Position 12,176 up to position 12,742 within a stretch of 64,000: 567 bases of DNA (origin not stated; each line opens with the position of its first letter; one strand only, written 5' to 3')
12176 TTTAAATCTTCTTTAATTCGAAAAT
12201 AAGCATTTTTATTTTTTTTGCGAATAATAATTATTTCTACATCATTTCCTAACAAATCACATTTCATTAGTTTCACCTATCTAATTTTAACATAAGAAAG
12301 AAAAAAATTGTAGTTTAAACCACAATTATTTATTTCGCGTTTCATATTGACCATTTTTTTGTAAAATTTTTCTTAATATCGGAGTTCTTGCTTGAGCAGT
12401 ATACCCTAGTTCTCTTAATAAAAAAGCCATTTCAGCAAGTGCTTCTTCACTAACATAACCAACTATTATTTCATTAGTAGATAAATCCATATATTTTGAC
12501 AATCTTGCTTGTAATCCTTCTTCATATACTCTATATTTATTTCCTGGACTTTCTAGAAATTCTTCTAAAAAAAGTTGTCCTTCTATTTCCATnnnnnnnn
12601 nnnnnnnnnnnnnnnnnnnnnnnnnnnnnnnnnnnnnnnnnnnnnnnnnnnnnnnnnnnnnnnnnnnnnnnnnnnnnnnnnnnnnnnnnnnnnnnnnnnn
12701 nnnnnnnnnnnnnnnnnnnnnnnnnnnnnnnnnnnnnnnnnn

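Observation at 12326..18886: Operon of five tandem, highly divergent paralogs of an uncharacterised ~400-aa helical protein family plus a coupled 88-aa gene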

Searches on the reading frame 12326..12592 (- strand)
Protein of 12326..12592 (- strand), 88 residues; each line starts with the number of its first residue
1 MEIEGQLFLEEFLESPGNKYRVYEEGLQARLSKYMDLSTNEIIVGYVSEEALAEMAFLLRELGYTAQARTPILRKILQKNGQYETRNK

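Call 3: search_protein_families(library=pfam, proteins=[window:12326-12592:-], max_evalue=1)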
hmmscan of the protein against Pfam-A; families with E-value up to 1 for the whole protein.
window:12326-12592:- (88 aa): 1 family
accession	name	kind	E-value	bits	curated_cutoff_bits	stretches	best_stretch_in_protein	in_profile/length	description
PF13470.12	PIN_3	-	0.11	13.8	27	1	32-74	23-66/115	PIN domain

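Call 10: search_protein_families(library=phrogs, proteins=[window:12326-12592:-], max_evalue=0.1)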
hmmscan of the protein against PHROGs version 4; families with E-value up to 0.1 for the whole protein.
window:12326-12592:- (88 aa): 0 families

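Call 11: search_protein_families(library=padloc, proteins=[window:12326-12592:-], max_evalue=0.1)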
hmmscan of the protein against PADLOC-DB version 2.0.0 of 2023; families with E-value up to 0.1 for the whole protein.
window:12326-12592:- (88 aa): 0 families

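Call 12: search_protein_families(library=ncbifam, proteins=[window:12326-12592:-], max_evalue=0.1)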
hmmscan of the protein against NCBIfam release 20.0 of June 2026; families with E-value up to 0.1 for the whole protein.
window:12326-12592:- (88 aa): 1 family
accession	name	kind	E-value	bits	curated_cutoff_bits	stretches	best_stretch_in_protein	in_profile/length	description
NF005614.0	PRK07369.1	equivalog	0.049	12.4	456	1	29-73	136-179/419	dihydroorotase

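Call 69: search_solved_structures(query=A7, max_evalue=10)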
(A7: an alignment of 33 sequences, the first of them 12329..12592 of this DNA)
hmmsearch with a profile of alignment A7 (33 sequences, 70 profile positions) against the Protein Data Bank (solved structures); distinct sequences matched with E-value up to 10: 33.
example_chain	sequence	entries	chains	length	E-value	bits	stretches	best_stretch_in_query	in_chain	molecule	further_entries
8v2d_J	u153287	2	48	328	6.5e-06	29.3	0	27-50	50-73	O43_129 component A | O43_129_+4 component A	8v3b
8vl4_A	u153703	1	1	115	0.0021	21.2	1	33-53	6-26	De novo design protein 312 parent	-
7bqb_A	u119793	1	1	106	0.0059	19.8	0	25-54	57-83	NF6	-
8cwy_A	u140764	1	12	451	0.012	18.8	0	32-55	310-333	T32-15-1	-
8cws_A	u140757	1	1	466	0.014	18.6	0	32-55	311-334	F4132-2 Chain A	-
4yxz_A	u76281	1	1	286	0.015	18.4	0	26-48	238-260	dTor_9x31L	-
5byo_A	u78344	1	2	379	0.02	18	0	26-48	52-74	dTor_12x31L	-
5cwb_A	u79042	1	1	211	0.022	17.9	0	32-57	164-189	Designed helical repeat protein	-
2m8g_X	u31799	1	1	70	0.029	17.6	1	24-50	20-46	Transcriptional regulator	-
1eh1_A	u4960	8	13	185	0.08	16.1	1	5-58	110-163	RIBOSOME RECYCLING FACTOR | Ribosome-recycling factor | 50S ribosomal protein RRF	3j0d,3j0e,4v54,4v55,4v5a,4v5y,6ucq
3d7i_A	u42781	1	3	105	0.15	15.3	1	33-54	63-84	carboxymuconolactone decarboxylase family protein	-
9ld1_A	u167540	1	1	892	0.15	15.3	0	39-56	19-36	inactivate TOD4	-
8vl3_A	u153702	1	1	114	0.26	14.5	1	29-64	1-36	De novo designed protein F3 parent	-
2d0i_A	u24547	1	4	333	0.31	14.3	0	3-36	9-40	dehydrogenase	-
5uv0_A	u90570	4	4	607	0.38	14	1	46-68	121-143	(+)-limonene synthase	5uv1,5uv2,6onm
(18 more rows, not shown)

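Call 73: predict_structure(alignment_id=A7)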
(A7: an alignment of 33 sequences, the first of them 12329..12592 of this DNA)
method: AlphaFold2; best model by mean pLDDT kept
length: 88 residues; sequences in the alignment: 33
mean_pLDDT: 89.0   pTM: 0.69
mean pLDDT of the five models: 89.0, 85.2, 85.0, 84.5, 83.5
residues with pLDDT >= 90: 61; 70-90: 14; 50-70: 13; < 50: 0
segments of 3 or more residues with pLDDT < 50: none
pLDDT, mean of each block of 10 residues (from residue 1): 66 74 94 93 93 96 96 95 94
secondary structure, 60 per line:
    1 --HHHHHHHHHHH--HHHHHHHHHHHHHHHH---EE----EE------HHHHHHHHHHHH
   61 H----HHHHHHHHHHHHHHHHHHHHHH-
elements in order: H3-13 H16-31 H49-61 H66-87
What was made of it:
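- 12326..12592 (-): P88 (88 aa): free-standing copy of the family module (residues 30-84), start overlapping the stop of A by 1 nt. AF2 pLDDT 89 (call 73).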
